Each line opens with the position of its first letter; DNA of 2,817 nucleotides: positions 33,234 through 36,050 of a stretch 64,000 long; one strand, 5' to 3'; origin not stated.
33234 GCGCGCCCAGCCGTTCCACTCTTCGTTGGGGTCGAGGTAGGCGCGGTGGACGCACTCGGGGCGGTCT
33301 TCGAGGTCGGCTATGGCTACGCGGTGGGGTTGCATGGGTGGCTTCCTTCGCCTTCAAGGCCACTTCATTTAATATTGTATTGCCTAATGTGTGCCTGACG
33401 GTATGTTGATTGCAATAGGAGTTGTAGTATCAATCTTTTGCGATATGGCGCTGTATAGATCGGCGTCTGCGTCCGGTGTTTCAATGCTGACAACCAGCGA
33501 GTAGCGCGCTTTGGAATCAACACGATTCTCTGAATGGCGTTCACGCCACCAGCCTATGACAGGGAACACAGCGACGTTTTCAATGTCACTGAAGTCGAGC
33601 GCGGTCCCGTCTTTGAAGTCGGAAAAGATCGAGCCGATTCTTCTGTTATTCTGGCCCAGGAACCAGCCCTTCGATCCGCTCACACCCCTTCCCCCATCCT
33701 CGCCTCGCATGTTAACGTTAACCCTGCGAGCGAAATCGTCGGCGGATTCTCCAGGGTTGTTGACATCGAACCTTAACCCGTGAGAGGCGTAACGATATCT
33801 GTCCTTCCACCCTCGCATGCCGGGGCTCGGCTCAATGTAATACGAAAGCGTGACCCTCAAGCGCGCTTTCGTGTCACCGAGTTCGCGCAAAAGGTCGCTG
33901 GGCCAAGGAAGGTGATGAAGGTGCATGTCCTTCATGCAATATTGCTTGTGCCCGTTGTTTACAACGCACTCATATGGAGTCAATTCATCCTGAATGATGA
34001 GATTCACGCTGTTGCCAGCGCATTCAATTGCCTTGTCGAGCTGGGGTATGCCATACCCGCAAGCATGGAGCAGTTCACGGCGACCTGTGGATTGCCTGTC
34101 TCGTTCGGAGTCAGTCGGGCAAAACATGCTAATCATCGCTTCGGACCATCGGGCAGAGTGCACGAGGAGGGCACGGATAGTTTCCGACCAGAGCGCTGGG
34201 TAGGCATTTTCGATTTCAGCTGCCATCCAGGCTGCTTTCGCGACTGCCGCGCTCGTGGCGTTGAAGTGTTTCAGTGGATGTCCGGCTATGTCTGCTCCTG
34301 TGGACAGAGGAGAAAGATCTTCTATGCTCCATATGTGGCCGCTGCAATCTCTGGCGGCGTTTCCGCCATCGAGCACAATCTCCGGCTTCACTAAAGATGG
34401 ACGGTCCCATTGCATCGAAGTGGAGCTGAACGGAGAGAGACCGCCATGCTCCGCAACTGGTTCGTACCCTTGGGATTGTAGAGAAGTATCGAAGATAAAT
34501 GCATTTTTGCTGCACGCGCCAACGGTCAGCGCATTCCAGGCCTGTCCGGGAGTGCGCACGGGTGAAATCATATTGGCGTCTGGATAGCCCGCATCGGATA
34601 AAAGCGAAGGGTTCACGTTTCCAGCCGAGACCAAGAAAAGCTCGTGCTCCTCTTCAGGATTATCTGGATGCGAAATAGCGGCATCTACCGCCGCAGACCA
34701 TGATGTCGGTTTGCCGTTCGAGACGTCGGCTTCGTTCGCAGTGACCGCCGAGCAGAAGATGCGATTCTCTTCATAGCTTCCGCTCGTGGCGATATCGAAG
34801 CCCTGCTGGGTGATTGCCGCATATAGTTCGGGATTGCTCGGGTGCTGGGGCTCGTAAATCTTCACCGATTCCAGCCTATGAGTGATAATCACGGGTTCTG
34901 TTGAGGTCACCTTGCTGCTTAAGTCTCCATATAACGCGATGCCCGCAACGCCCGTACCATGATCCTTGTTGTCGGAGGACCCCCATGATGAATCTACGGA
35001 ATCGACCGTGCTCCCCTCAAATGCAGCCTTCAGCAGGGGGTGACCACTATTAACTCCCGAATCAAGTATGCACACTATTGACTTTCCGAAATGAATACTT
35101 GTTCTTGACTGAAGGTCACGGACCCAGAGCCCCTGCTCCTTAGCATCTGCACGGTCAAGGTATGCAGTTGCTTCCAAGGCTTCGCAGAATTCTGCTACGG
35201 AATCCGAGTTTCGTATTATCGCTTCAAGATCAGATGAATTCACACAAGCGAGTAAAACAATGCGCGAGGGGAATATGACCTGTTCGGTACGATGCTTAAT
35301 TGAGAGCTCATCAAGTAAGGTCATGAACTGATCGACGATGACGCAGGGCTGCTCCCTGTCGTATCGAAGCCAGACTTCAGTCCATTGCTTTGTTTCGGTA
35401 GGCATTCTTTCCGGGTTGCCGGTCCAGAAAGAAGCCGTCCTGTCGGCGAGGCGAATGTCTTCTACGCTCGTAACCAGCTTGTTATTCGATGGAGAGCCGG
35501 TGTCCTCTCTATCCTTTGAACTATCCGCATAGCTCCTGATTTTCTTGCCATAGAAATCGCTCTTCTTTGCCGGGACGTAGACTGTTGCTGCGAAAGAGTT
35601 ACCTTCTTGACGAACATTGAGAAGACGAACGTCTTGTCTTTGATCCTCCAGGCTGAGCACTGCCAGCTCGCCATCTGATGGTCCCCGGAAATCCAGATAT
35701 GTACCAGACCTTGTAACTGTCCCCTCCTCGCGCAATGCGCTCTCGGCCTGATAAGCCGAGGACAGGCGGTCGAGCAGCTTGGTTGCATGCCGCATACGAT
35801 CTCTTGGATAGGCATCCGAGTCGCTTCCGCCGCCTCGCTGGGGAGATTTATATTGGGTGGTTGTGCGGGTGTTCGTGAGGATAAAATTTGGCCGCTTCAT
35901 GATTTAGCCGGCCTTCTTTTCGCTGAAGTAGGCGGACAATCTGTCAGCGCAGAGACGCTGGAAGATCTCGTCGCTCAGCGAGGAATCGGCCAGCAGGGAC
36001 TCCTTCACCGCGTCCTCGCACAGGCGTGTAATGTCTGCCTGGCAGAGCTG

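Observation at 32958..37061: AAA-ATPase plus S8 subtilase plus small ORF operon (IetAS-like candidate defense module)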

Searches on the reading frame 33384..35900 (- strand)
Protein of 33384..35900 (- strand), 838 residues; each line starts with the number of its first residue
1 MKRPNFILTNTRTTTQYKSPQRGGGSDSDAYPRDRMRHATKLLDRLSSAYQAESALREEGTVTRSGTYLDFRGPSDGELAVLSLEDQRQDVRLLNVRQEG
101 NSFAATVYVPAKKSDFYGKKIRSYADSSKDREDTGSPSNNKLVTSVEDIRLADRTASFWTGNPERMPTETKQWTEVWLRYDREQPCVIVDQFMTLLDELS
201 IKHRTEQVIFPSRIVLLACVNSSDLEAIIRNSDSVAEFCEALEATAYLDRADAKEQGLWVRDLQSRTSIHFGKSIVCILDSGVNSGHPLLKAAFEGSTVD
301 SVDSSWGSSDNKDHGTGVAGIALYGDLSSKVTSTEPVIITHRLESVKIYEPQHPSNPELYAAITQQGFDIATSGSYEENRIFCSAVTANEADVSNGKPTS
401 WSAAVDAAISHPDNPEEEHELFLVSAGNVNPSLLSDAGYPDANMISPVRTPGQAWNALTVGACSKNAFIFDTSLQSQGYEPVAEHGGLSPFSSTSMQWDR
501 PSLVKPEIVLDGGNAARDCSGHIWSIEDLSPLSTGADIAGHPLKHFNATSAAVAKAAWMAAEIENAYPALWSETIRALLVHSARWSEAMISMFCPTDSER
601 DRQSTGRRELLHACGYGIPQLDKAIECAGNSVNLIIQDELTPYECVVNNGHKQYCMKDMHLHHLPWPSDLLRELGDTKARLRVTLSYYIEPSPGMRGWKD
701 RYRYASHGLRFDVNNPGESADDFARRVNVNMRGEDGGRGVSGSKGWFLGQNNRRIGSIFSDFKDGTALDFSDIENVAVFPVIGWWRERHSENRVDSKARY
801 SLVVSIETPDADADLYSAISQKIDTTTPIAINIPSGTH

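Call 7: search_protein_families(library=padloc, proteins=[window:33384-35900:-], max_evalue=0.01)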
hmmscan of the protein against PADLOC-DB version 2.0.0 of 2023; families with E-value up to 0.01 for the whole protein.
window:33384-35900:- (838 aa): 7 families
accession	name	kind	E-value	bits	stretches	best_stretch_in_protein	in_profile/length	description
PDLC02198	IetS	-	1.1e-38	130.8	1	175-825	159-781/795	-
PDLC04233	IetS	-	1.5e-27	94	2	450-827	499-848/855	-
PDLC02197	IetS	-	1.4e-15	54.7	1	180-639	166-576/749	-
PDLC02201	IetS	-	2.3e-14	50.6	2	459-641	407-569/781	-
PDLC02200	IetS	-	1.2e-08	31.7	1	191-642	191-596/780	-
PDLC03014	subtilase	-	1.5e-05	22.7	1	272-584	171-376/391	-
PDLC02199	IetS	-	1.9e-05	21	0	504-687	531-679/826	-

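Call 8: search_protein_families(library=pfam, proteins=[window:33384-35900:-], max_evalue=0.01)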
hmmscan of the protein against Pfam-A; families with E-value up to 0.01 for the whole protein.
window:33384-35900:- (838 aa): 1 family
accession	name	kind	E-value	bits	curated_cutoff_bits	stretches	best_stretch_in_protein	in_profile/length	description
PF00082.27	Peptidase_S8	-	1.7e-51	175.7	21.8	1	274-617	4-288/288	Subtilase family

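Call 17: find_encoding_contigs(protein=window:33384-35900:-, flank=10000, max_places=6)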
Protein window:33384-35900:- (838 aa): 21 contigs read that carry it; 5 places shown.
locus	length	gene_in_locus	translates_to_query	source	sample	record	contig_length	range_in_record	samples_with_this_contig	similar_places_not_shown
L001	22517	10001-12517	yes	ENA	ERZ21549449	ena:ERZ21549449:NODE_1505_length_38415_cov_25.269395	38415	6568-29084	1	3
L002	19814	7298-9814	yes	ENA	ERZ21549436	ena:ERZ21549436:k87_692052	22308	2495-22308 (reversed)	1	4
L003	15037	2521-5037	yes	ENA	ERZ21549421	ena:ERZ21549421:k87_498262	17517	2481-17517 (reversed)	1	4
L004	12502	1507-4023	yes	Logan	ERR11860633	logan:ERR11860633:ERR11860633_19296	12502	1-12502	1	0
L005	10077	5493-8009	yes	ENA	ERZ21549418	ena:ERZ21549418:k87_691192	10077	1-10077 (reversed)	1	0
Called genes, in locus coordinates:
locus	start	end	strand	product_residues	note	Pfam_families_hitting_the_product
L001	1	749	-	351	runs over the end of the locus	PF17761:DUF1016_N, PF06250:YhcG_C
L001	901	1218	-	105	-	PF01909:NTP_transf_2, PF18765:Polbeta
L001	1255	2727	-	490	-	PF07510:GmrSD_C, PF18755:RAMA, PF14088:DUF4268 (faint)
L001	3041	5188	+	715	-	-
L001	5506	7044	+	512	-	PF13304:AAA_21, PF13175:AAA_15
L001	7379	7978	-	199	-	-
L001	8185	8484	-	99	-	-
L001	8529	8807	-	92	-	-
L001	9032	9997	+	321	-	PF00004:AAA, PF07728:AAA_5 (faint)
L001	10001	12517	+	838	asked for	PF00082:Peptidase_S8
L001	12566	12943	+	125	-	-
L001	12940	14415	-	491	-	PF09563:RE_LlaJI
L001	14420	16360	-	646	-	PF07728:AAA_5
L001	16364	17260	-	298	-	PF00145:DNA_methylase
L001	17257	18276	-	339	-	PF00145:DNA_methylase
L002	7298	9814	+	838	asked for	PF00082:Peptidase_S8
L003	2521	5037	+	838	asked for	PF00082:Peptidase_S8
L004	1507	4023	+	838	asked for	PF00082:Peptidase_S8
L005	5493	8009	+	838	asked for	PF00082:Peptidase_S8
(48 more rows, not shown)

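Call 23: search_protein_families(library=phrogs, proteins=[window:33384-35900:-], max_evalue=0.01)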
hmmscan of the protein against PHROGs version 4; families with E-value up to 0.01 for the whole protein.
window:33384-35900:- (838 aa): 2 families
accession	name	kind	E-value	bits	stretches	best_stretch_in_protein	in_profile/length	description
phrog_3964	-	unknown function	1.4e-40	140.4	1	175-831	172-765/779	-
phrog_3677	-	other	2.7e-05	23.2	1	275-322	598-644/1125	protease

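Call 26: search_dna_similar(query=window:33384-35900:-, collection=phages, mode=protein, max_evalue=0.00001, max_rows=30)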
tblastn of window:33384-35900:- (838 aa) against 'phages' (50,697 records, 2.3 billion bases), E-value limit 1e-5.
Records with a match: 2; places in all: 2; records where one place covers at least 80% of the query: 1.
Best place of each record, by identity: <60% 2.
By first word of the organism name: Bacteriophage 1; Salmonella 1.
By host as written in the record: - 1; Salmonella enterica subsp. enterica serovar Kentucky 1.
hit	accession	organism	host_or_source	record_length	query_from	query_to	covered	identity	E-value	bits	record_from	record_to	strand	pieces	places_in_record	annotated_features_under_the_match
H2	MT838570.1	Bacteriophage sp.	human fecal samples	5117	3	833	99%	31.8%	7e-94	328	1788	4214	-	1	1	record has no annotation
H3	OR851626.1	Salmonella phage S.Kent 1-2-1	Salmonella enterica subsp. enterica ...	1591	483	833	42%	36.9%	6e-59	214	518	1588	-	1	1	record has no annotation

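Call 27: find_homologous_proteins(query=window:33384-35900:-, max_evalue=1e-10)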
Query window:33384-35900:- (838 aa): 4294 proteins with E <= 1e-10 among 8000 candidates; the best 120 are listed.
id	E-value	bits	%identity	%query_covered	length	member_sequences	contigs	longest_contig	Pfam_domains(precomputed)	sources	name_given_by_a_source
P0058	0.0e+0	1761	90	100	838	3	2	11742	PF00082.28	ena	-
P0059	0.0e+0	1742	90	100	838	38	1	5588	PF00082.28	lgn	-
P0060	0.0e+0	1669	90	96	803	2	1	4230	PF00082.28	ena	-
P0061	0.0e+0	1514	77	100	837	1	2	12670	PF00082.28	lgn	-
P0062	0.0e+0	1499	75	100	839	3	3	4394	PF00082.28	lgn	-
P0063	0.0e+0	1479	74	100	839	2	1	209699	PF00082.28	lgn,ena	-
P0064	0.0e+0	1466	74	100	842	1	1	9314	PF00082.28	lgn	-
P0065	0.0e+0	1200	63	100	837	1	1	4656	PF00082.28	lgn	-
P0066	0.0e+0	1158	64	93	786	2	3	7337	PF00082.28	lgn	-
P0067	0.0e+0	1103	58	100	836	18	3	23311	PF27160.1,PF00082.28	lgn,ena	-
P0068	0.0e+0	1102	58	99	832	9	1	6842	PF27160.1,PF00082.28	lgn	-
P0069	1.0e-277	942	63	79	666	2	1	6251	PF00082.28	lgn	-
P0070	1.9e-269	915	52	100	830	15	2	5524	PF27160.1,PF00082.28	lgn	-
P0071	9.5e-268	909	51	100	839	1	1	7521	PF27160.1,PF00082.28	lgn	-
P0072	1.0e-264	899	51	98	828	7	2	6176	PF27160.1,PF00082.28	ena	-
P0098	5.4e-219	748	44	99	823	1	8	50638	PF27160.1,PF00082.28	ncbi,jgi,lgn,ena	-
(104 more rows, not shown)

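Call 29: find_related_loci(query=A1, collection=genome_contigs, flank=6000)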
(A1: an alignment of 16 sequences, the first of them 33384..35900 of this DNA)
Query A1 (838 aa) in genome_contigs; peptide patterns used: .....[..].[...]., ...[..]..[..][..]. (x = any residue, [..] = any of these).
600 stretches matched a pattern (row limit reached: there are more); 562 encode a relative of the query (tblastn E <= 1e-3); the best 80 are kept; 80 distinct loci.
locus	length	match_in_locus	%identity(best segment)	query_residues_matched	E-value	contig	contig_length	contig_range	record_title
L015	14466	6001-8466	50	1-833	0e+0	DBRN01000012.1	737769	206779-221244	MAG TPA_asm: Atopobiaceae bacterium UBA1367 UBA1367_contig_42, whole genome shotgun sequence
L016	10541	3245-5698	44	1-833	0e+0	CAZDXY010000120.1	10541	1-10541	MAG TPA_asm: uncultured Rikenellaceae bacterium isolate SRP241326_co1_256 genome assembly, contig: NODE_8360_length_1054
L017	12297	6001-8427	43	5-835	0e+0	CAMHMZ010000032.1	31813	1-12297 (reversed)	MAG: uncultured Clostridia bacterium isolate SRR11784281_bin.87_metaWRAP_v1.3_MAG genome assembly, contig: ERZ12203356.1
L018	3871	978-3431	44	1-834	0e+0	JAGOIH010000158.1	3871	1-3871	MAG: Sedimentibacter sp. isolate Go_SlDig_bin_448 Go_SlDig_85682_length_3871_cov_27.704861, whole genome shotgun sequenc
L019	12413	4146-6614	43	1-836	0e+0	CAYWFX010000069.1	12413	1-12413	MAG TPA_asm: uncultured Syntrophomonas sp. isolate SRP302447_co4_189 genome assembly, contig: NODE_13569_length_12413_co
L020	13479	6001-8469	45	1-835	0e+0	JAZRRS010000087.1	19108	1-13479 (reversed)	MAG: Faecousia sp. isolate T1900045352_YK20190042.MAGScoT_cleanbin_000079 SGB_6764_k141_1622613, whole genome shotgun se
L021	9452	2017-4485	45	1-835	0e+0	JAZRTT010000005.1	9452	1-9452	MAG: Candidatus Avilachnospira sp. isolate T1900045339_YK20190028.MAGScoT_cleanbin_000004 SGB_6644_k141_1128371, whole g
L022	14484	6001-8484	43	3-831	0e+0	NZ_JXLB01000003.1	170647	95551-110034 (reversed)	Enterococcus ratti strain DSM 15687 Scaffold3, whole genome shotgun sequence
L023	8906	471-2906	42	1-823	0e+0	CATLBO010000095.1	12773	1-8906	MAG TPA_asm: uncultured Hungatella sp. isolate MGG05667_1680015442 genome assembly, contig: ERR3199558_3697, whole genom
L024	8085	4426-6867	42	1-831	0e+0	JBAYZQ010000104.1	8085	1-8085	MAG: Sphaerochaetaceae bacterium isolate SO_2017_CLC_60 scaffold_16085_c1_PH3_2017, whole genome shotgun sequence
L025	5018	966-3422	43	1-835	0e+0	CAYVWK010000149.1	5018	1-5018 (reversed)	MAG TPA_asm: uncultured Paludibacter sp. isolate binchicken_co157_185 genome assembly, contig: NODE_41148_length_5018_co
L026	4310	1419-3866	41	1-833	0e+0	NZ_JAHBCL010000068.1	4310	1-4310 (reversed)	Fusibacter paucivorans strain DSM 12116 NODE_68_length_4310_cov_60.442349, whole genome shotgun sequence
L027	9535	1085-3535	42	1-833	0e+0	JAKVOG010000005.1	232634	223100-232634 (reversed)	MAG: Selenomonas sp. isolate UW_MP_SELEN1_1 Ga0455831_035, whole genome shotgun sequence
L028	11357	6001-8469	43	1-834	0e+0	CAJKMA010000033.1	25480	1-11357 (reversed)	MAG TPA_asm: uncultured Firmicutes bacterium isolate ERR414356-bin.36 genome assembly, contig: NODE_1428_length_25480_co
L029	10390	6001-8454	43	3-831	0e+0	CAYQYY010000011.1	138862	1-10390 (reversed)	MAG TPA_asm: uncultured Clostridia bacterium isolate binchicken_co104_62 genome assembly, contig: NODE_93_length_138862_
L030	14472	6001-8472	42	1-833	0e+0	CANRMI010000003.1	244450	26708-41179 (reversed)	MAG: uncultured Lachnospiraceae bacterium isolate Lapin-030__bin63 genome assembly, contig: Lapin-030__NODE_25_length_24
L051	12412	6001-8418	42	17-833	0e+0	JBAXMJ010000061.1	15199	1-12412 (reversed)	MAG: bacterium isolate ELA450 MAG450_61, whole genome shotgun sequence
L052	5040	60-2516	43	5-832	0e+0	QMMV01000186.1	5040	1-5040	MAG: Deltaproteobacteria bacterium isolate B23_G16 B23_Guay16_scaffold_18507, whole genome shotgun sequence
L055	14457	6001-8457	41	4-827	0e+0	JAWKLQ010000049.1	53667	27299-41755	MAG: Saprospiraceae bacterium isolate AC1.92 AC1.92.fa-49, whole genome shotgun sequence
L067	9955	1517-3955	38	5-829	4e-176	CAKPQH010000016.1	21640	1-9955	MAG: uncultured Clostridia bacterium isolate REFINED_METABAT215_TOP10_CONTIGS_1500_ASSEMBLY_K77_MERGED__Hadza_PheChl_Fib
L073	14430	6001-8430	41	22-831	3e-173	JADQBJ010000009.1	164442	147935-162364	MAG: Desulfobulbaceae bacterium isolate Soudan_16 NODE_65_length_164442_cov_245.099503, whole genome shotgun sequence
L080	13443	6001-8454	40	5-823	1e-170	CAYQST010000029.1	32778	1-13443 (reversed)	MAG TPA_asm: uncultured Chromatiales bacterium isolate SRP220891_co1_495 genome assembly, contig: NODE_2585_length_32778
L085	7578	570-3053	39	5-836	2e-168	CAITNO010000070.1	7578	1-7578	MAG: Candidatus Hydrogenedentes bacterium isolate AlinenLipids_bin-3554 genome assembly, contig: bin-3554:070/159, whole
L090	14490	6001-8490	39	2-829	1e-166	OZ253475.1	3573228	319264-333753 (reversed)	MAG: Candidatus Foliamicus sp. isolate 7574a00a-928a-48d9-85f6-2cf36d55d6c7 genome assembly, chromosome: 1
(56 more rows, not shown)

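Call 42: search_solved_structures(query=window:33384-35900:-, max_evalue=0.001)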
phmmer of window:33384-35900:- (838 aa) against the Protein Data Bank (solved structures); distinct sequences matched with E-value up to 0.001: 0.

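Call 47: search_protein_families(library=pfam, proteins=[P0067, P0098], max_evalue=0.01)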
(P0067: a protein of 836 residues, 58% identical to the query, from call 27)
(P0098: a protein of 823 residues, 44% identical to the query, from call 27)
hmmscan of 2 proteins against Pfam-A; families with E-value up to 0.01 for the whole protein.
P0067 (836 aa): 1 family
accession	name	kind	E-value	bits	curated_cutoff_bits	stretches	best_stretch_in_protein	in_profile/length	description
PF00082.27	Peptidase_S8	-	4e-52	177.8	21.8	1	272-618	4-288/288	Subtilase family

P0098 (823 aa): 1 family
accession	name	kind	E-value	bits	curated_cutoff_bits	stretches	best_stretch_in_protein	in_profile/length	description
PF00082.27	Peptidase_S8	-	1.6e-63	215.2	21.8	1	273-609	3-288/288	Subtilase family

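Call 57: list_cluster_members(proteins=[window:33384-35900:-, window:35904-36869:-, window:32958-33335:-])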
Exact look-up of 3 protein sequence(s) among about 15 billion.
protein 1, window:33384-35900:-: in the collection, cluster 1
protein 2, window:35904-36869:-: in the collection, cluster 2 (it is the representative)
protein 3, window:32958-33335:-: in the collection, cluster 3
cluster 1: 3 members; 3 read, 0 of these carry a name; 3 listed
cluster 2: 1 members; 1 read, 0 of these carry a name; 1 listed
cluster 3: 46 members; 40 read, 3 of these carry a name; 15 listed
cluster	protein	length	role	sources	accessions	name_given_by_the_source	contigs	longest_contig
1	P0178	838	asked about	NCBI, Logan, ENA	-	-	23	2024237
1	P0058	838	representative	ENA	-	-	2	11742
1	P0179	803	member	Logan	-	-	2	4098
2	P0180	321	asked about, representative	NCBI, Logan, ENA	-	-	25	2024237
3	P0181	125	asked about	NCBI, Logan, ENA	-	-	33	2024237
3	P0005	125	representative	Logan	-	-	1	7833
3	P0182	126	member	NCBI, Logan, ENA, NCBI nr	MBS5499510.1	MAG: hypothetical protein KHX02_00075 [Collinsella stercoris] | hypothetical protein [Collinsella stercoris]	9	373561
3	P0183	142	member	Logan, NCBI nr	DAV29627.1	MAG TPA: hypothetical protein [Caudoviricetes sp.]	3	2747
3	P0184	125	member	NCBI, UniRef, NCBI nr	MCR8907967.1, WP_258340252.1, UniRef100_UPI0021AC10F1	hypothetical protein NW198_04960 [Thermophilibacter sp. ET337] | hypothetical protein n=1 Tax=Thermophilibacter sp. ET337 TaxID=2973084 RepID=UPI0021AC10F1 | hypothetical protein [Thermophilibacter sp. ET337]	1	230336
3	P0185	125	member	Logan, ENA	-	-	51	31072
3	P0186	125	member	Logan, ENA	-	-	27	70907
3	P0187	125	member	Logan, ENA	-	-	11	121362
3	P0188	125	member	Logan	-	-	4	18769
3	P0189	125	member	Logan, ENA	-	-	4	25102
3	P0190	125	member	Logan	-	-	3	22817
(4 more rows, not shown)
